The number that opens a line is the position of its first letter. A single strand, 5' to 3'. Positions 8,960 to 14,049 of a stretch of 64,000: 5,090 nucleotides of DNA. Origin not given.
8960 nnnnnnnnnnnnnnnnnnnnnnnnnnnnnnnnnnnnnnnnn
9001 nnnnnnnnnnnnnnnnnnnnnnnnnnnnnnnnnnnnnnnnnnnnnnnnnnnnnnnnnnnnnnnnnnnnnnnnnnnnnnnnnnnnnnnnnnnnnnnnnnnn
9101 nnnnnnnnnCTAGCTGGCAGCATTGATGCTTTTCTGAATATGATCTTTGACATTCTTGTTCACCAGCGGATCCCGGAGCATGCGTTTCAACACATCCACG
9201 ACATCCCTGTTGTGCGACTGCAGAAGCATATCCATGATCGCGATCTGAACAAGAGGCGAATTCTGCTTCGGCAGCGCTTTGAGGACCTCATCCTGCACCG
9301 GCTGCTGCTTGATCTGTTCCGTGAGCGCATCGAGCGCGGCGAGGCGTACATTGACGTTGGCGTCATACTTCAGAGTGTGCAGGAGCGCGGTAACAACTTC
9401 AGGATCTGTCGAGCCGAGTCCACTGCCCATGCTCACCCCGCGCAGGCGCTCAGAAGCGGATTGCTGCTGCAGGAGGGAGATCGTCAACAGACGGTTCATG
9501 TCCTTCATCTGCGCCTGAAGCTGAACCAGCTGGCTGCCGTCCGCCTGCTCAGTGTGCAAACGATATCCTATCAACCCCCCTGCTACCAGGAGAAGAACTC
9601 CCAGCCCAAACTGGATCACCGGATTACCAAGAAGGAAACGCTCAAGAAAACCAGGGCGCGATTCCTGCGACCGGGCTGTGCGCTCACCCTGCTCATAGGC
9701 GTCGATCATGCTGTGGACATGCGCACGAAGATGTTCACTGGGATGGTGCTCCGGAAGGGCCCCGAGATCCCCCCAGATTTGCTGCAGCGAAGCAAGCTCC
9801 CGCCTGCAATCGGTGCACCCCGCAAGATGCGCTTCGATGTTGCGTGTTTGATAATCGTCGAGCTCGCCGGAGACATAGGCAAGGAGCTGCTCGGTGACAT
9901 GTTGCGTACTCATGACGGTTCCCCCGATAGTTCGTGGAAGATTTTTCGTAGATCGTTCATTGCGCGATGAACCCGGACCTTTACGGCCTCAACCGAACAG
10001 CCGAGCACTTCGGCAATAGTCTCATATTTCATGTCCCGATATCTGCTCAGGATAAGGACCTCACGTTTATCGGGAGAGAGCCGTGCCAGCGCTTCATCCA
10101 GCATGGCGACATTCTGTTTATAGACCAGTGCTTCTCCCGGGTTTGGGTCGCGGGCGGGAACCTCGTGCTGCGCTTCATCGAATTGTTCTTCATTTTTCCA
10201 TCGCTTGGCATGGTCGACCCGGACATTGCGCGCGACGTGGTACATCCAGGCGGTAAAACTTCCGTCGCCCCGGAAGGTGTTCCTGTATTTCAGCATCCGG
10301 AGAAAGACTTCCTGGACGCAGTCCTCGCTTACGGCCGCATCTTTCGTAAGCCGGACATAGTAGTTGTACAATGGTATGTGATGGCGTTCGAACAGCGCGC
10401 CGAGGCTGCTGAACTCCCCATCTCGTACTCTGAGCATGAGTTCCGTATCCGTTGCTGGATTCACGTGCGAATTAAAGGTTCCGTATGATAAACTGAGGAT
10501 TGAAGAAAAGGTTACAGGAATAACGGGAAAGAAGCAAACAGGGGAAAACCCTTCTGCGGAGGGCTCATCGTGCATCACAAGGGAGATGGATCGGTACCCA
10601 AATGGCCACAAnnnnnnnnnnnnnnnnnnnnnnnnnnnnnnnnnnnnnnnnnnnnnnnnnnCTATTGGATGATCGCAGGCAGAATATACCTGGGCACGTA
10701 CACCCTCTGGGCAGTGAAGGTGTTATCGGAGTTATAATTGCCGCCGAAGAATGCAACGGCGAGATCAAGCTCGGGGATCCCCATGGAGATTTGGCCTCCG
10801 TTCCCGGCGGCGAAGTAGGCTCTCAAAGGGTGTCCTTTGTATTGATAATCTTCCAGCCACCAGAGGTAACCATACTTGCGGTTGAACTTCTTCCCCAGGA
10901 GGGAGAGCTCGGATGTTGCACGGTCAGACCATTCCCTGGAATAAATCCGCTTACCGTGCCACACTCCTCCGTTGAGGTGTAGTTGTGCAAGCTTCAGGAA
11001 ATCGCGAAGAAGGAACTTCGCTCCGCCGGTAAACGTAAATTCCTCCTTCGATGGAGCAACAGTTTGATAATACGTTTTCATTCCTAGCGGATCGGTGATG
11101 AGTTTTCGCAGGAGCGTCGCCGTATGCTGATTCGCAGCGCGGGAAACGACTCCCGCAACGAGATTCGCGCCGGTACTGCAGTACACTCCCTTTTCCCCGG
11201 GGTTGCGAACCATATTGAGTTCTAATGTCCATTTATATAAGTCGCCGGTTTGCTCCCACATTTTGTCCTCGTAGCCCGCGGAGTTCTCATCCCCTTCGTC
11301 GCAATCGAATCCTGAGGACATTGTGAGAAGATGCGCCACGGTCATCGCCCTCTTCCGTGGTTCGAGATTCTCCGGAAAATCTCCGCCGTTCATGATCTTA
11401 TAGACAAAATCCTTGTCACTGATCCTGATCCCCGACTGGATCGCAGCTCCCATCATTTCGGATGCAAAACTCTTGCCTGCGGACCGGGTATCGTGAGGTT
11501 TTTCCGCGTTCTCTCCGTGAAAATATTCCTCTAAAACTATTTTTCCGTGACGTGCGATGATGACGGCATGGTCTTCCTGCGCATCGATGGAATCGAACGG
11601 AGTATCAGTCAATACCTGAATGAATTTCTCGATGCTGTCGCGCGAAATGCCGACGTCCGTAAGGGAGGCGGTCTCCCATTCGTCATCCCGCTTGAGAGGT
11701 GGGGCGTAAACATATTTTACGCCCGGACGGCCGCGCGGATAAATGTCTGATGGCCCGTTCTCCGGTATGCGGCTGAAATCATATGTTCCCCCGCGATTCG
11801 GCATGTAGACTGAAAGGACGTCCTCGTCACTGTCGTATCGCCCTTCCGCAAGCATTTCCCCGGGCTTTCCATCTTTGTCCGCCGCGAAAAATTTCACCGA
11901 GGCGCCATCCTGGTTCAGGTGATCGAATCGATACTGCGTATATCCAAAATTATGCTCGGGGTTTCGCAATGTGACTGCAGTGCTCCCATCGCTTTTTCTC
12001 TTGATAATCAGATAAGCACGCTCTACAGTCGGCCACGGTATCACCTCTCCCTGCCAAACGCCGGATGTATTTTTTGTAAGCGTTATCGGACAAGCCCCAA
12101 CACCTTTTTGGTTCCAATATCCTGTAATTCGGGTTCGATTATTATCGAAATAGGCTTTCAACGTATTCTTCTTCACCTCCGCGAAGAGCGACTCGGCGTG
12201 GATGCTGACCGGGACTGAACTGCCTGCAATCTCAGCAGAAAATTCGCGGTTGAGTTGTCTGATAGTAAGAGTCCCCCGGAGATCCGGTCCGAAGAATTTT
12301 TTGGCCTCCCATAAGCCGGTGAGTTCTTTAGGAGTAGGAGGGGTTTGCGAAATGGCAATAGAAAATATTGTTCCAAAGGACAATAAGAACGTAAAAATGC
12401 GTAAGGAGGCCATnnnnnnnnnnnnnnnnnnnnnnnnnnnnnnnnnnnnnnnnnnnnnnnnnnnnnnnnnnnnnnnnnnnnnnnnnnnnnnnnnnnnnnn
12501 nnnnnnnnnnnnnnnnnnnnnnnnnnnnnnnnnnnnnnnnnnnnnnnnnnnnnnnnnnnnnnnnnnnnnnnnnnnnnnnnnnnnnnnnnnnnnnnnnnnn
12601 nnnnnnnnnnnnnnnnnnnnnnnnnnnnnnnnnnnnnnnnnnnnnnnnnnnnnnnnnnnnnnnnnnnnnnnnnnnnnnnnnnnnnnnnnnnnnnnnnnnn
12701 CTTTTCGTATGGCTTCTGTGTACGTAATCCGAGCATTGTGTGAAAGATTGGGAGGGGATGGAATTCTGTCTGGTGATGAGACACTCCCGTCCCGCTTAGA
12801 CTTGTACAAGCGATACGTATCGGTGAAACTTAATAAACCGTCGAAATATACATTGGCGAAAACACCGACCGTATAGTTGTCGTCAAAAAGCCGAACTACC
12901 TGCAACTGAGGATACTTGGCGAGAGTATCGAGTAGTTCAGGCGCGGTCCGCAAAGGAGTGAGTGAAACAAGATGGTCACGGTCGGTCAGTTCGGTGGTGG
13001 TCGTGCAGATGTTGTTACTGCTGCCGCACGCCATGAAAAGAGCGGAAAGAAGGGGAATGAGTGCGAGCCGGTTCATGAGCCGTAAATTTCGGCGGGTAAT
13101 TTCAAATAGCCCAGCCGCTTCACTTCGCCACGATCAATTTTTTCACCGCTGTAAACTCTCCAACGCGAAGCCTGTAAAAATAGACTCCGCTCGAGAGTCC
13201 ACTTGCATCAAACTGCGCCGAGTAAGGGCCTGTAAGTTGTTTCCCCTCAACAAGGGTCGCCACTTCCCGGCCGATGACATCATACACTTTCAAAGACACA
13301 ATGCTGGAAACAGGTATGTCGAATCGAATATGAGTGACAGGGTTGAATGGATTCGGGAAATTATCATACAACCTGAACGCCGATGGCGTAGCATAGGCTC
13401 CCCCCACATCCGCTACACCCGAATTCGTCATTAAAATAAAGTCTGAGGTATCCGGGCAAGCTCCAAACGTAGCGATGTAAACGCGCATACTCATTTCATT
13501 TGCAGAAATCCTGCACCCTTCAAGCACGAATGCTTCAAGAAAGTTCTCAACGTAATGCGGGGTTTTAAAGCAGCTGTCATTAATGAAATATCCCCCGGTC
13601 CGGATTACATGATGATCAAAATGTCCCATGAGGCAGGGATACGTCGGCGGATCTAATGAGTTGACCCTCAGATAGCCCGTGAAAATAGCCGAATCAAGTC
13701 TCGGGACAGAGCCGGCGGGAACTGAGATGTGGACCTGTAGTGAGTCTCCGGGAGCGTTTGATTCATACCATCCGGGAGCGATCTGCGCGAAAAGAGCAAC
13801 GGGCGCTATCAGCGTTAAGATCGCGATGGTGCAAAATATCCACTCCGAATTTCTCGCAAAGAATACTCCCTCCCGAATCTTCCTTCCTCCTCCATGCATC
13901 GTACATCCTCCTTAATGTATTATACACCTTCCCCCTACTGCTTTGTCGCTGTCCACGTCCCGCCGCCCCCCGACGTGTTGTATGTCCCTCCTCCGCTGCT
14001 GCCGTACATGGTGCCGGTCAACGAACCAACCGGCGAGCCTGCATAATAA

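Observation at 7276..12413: ECF sigma / zf-HC2-HEAT anti-sigma / tandem DUF4097 operon behind a beta-lactamase-fold serine hydrolase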

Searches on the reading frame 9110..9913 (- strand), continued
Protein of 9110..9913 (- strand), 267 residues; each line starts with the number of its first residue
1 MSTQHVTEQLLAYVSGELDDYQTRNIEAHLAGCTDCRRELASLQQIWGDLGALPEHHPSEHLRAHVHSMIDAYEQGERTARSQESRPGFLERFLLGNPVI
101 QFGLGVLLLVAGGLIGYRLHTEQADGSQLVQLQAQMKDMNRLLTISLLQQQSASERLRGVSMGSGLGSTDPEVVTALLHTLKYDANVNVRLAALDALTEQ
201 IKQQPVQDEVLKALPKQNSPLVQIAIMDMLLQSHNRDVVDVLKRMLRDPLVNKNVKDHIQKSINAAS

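Call 72: find_encoding_contigs(protein=P0066, flank=6000, max_places=1)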
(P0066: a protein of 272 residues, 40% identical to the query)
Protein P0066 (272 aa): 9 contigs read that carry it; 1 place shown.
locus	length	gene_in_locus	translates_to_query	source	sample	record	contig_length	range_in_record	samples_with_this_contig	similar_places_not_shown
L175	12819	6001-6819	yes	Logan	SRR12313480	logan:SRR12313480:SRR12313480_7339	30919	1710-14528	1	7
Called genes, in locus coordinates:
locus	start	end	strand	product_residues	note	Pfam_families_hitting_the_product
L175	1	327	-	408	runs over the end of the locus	PF00926:DHBP_synthase, PF00925:GTP_cyclohydro2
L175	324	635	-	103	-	PF02699:YajC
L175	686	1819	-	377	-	PF01702:TGT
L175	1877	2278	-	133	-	PF04892:VanZ-LLP1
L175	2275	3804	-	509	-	PF03853:YjeF_N, PF01256:Carb_kinase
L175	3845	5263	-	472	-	PF00361:Proton_antipo_M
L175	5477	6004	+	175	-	PF07638:Sigma70_ECF (weak), PF04542:Sigma70_r2, PF08281:Sigma70_r4_2, PF04545:Sigma70_r4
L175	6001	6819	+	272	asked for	PF13490:zf-HC2, PF13646:HEAT_2 (weak)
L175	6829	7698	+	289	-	PF13349:DUF4097 (faint)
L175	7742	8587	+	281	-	PF13349:DUF4097 (weak)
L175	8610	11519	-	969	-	PF11028:TMEM260_N, PF28495:TMEM260_2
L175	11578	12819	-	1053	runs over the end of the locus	PF25852:DUF6242_C (faint), PF14870:PSII_BNR (faint), PF02012:BNR (faint), PF13088:BNR_2 (faint), PF15902:Sortilin-Vps10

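Call 73: find_encoding_contigs(protein=P0094, flank=6000, max_places=1)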
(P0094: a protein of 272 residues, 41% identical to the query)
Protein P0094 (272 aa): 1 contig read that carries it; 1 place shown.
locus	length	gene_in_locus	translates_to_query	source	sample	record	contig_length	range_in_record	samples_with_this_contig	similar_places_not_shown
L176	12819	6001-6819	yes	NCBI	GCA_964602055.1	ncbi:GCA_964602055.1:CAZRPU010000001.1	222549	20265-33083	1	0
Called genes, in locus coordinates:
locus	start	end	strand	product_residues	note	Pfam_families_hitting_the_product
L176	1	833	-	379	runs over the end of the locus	-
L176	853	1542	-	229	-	PF00005:ABC_tran, PF13401:AAA_22 (weak), PF13304:AAA_21 (faint)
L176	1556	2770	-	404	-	PF12704:MacB_PCD, PF02687:FtsX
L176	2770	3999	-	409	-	PF12704:MacB_PCD, PF02687:FtsX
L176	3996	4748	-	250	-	PF17131:TP_0789-like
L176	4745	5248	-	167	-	PF12802:MarR_2 (faint), PF27059:HTH_MmpR5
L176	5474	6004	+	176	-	PF04542:Sigma70_r2, PF04545:Sigma70_r4, PF08281:Sigma70_r4_2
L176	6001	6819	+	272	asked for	PF13490:zf-HC2 (faint), PF13646:HEAT_2 (faint)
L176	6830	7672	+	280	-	-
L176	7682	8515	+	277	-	PF13349:DUF4097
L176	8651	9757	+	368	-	PF00072:Response_reg, PF02518:HATPase_c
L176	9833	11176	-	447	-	PF13768:VWA_3, PF00092:VWA, PF13519:VWA_2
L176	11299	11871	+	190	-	PF04542:Sigma70_r2, PF08281:Sigma70_r4_2 (weak)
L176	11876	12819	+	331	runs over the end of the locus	PF13490:zf-HC2 (weak)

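Call 74: find_encoding_contigs(protein=P0109, flank=6000, max_places=1)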
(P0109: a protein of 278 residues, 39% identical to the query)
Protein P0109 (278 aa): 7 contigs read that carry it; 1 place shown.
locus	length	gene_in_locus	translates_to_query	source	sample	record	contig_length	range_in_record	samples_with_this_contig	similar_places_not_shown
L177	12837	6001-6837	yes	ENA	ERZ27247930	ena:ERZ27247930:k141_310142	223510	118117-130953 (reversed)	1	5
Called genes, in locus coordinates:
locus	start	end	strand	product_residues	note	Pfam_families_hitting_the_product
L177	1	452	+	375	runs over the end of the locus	PF04551:GcpE, PF26540:GcpE_C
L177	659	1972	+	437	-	PF01053:Cys_Met_Meta_PP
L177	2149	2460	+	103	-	PF04237:YjbR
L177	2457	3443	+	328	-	PF00389:2-Hacid_dh (weak), PF02826:2-Hacid_dh_C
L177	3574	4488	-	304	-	PF01008:IF-2B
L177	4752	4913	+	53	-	PF22677:Ble-like_N (weak)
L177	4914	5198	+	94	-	-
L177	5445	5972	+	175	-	PF04542:Sigma70_r2, PF08281:Sigma70_r4_2, PF04545:Sigma70_r4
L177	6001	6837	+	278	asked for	PF13490:zf-HC2 (weak), PF13646:HEAT_2 (weak)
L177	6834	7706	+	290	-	-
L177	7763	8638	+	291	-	PF13349:DUF4097 (weak)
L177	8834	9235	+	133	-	-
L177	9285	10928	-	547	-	PF00342:PGI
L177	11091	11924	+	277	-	PF01738:DLH, PF02129:Peptidase_S15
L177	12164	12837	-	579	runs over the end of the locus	PF13517:FG-GAP_3 (faint), PF01839:FG-GAP (faint), PF18962:Por_Secre_tail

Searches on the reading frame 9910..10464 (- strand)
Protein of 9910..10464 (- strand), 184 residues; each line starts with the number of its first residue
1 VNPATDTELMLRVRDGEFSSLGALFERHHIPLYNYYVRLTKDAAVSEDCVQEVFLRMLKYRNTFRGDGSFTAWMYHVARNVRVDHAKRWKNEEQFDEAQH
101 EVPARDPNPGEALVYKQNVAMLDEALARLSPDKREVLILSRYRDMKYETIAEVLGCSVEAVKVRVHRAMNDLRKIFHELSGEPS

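Call 59: search_solved_structures(query=window:9910-10464:-, max_evalue=0.00001)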
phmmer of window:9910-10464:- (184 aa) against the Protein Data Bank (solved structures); distinct sequences matched with E-value up to 0.00001: 20.
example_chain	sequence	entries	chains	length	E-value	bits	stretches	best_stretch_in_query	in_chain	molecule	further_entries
6dv9_F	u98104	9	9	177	7.2e-17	65.1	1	17-179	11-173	ECF RNA polymerase sigma factor SigL | RNA polymerase sigma factor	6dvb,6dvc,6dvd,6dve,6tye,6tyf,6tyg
6in7_B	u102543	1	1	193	1.4e-16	64.2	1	5-178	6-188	RNA polymerase sigma-H factor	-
8z6g_B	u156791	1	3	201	1.5e-16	64.1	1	5-178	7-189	RNA polymerase sigma factor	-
9m9d_F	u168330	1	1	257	1.2e-14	57.9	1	23-174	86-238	ECF RNA polymerase sigma factor SigE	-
9m9e_F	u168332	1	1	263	1.3e-14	57.8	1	23-174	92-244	ECF RNA polymerase sigma factor SigE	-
9m98_F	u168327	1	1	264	1.3e-14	57.8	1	23-174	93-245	ECF RNA polymerase sigma factor SigE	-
6dxo_A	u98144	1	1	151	3.6e-13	53.1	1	9-89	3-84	RNA polymerase ECF-subfamily sigma factor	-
6jcy_F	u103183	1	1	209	3.8e-13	53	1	20-179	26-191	ECF RNA polymerase sigma factor SigH,ECF RNA polymerase sigma factor SigE,ECF RNA polymera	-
5wuq_A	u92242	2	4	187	4.1e-11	46.4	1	12-178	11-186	ECF RNA polymerase sigma factor SigW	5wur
1or7_A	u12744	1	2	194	9.2e-11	45.2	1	4-170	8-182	RNA polymerase sigma-E factor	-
2q1z_A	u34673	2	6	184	1.2e-10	44.9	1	8-174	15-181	RpoE, ECF SigE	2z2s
6jbq_F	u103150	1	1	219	1.4e-10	44.7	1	4-170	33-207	ECF RNA polymerase sigma-E factor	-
5uxx_A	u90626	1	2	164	6.4e-10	42.5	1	36-175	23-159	RNA polymerase sigma factor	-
7qh5_A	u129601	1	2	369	1e-09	41.8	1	13-85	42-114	RNA polymerase sigma factor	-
4cxf_A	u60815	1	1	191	5.5e-09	39.5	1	2-173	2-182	RNA POLYMERASE SIGMA FACTOR CNRH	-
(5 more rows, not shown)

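Call 64: search_protein_families(library=padloc, proteins=[window:9910-10464:-], max_evalue=0.001)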
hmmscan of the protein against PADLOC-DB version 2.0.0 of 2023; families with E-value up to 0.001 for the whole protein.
window:9910-10464:- (184 aa): 0 families

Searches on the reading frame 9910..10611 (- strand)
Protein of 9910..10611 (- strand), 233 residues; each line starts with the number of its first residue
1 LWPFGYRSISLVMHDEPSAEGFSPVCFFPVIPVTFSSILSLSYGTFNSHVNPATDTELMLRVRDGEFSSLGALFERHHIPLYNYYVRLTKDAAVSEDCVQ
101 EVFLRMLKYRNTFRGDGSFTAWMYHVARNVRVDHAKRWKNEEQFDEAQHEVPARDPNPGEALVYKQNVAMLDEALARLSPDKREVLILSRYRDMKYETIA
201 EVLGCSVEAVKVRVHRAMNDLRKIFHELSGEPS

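Call 3: search_protein_families(library=pfam, proteins=[window:9910-10611:-], max_evalue=0.01)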
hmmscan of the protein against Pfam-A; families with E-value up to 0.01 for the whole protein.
window:9910-10611:- (233 aa): 4 families
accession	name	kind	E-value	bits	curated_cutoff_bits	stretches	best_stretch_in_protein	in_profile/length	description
PF08281.18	Sigma70_r4_2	-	3e-16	59.2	25.7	1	170-220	3-53/54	Sigma-70, region 4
PF04542.20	Sigma70_r2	-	4e-15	55.8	24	1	73-137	1-67/71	Sigma-70 region 2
PF04545.22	Sigma70_r4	-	1.2e-12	47.5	24.1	1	174-223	1-50/50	Sigma-70, region 4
PF07638.17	Sigma70_ECF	-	0.00083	19.7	21.1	1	98-216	52-174/185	ECF sigma factor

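Call 4: search_protein_families(library=ncbifam, proteins=[window:9910-10611:-], max_evalue=0.01)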
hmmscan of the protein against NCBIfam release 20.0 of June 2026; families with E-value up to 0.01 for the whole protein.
window:9910-10611:- (233 aa): 99 families (the best 25 are shown)
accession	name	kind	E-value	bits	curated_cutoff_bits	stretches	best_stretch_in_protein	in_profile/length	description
NF009166.1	PRK12513.1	equivalog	2.9e-39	134.8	206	1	51-227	5-188/193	RNA polymerase sigma factor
NF007216.0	PRK09638.1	equivalog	1.1e-31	110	194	1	54-225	4-174/180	RNA polymerase sigma factor SigY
NF004113.0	PRK05602.1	equivalog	2.6e-30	105.6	208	1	49-228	26-204/211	RNA polymerase sigma factor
TIGR02985.1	Sig70_bacteroi1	subfamily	9.5e-30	104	126.4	1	72-223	5-160/162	RNA polymerase sigma-70 factor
TIGR02937.1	sigma70-ECF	superfamily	1.9e-29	102.4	42.9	1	70-223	3-163/165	sigma-70 family RNA polymerase sigma factor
NF007227.0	PRK09645.1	subfamily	6.2e-28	97.9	202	1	65-229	10-174/177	sigma-70 family RNA polymerase sigma factor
NF009168.0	PRK12515.1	subfamily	1.2e-27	96.6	236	1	52-224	6-178/189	RNA polymerase sigma factor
TIGR02952.1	Sig70_famx2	equivalog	5.5e-27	94.7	206.45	1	61-224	4-169/170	ECF subfamily RNA polymerase sigma factor, BldN family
NF007220.0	PRK09639.1-5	equivalog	2.7e-26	92.4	260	1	72-227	7-166/181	RNA polymerase sigma factor SigX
TIGR02983.1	SigE-fam_strep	subfamily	1.8e-25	89.7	141.55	1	70-224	8-157/162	SigE family RNA polymerase sigma factor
TIGR02950.1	SigM_subfam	subfamily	2.5e-25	89.2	147.95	1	72-224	4-157/159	RNA polymerase sigma factor, SigM family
NF058625.1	sigma_PG0214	equivalog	3.6e-25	88.6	130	1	80-228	16-164/170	GFO_1088 family ECF-type sigma factor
NF009171.0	PRK12518.1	equivalog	4.4e-25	88.6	208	1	49-227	8-186/191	RNA polymerase sigma factor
NF009172.0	PRK12519.1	subfamily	4.2e-23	81.9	222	1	49-228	10-192/194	RNA polymerase sigma factor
NF007229.0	PRK09647.1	equivalog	3.8e-22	78.7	265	1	67-226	43-203/220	RNA polymerase sigma factor SigE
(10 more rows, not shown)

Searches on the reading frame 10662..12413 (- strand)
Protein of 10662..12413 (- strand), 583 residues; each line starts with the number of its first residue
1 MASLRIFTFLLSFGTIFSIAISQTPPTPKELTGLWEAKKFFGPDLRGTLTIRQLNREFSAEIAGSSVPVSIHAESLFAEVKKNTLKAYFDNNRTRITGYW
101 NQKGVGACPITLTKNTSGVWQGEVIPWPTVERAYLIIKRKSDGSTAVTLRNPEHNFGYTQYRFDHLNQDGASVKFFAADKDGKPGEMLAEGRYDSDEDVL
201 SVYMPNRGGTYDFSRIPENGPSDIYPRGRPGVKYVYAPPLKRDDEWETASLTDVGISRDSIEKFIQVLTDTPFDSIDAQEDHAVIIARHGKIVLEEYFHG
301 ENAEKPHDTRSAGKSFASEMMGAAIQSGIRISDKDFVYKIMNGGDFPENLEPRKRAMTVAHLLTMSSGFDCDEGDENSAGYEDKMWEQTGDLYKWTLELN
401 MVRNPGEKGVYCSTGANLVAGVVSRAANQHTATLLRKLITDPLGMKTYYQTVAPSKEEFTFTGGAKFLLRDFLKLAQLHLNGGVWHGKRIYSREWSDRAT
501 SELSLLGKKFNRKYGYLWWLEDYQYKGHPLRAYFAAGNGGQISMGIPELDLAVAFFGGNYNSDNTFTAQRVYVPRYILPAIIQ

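Call 3: search_protein_families(library=pfam, proteins=[window:10662-12413:-], max_evalue=0.01)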
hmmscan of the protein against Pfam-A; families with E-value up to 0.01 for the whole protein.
window:10662-12413:- (583 aa): 1 family
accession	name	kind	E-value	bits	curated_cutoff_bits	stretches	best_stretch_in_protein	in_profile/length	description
PF00144.29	Beta-lactamase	-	5e-23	82.2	27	1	283-556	18-307/329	Beta-lactamase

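Call 4: search_protein_families(library=ncbifam, proteins=[window:10662-12413:-], max_evalue=0.01)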
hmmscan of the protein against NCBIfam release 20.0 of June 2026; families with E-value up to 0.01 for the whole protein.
window:10662-12413:- (583 aa): 2 families
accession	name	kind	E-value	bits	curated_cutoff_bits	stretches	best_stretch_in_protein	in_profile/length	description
NF045925.1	3-sucCA_synth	equivalog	1.1e-21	76.9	800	1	278-580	54-330/498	3-succinylated cholic acid synthase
NF007943.0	PRK10662.1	equivalog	3.4e-10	39.1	266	1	311-456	89-228/380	D-alanyl-D-alanine-carboxypeptidase/endopeptidase AmpH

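Call 64: search_protein_families(library=padloc, proteins=[window:10662-12413:-], max_evalue=0.001)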
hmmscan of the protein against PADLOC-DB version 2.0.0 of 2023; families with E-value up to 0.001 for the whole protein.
window:10662-12413:- (583 aa): 0 families

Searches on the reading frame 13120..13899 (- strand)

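Call 3: search_protein_families(library=pfam, proteins=[window:13120-13899:-], max_evalue=0.01)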
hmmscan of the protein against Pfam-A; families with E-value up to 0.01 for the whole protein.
window:13120-13899:- (259 aa): 2 families
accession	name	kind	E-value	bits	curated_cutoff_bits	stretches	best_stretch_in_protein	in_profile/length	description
PF18962.6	Por_Secre_tail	-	2.9e-10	40.7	27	1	181-257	2-75/75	Secretion system C-terminal sorting domain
PF13585.12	CHU_C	-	0.0073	16.8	27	0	200-246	28-72/86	CHU_C Type IX secretion signal domain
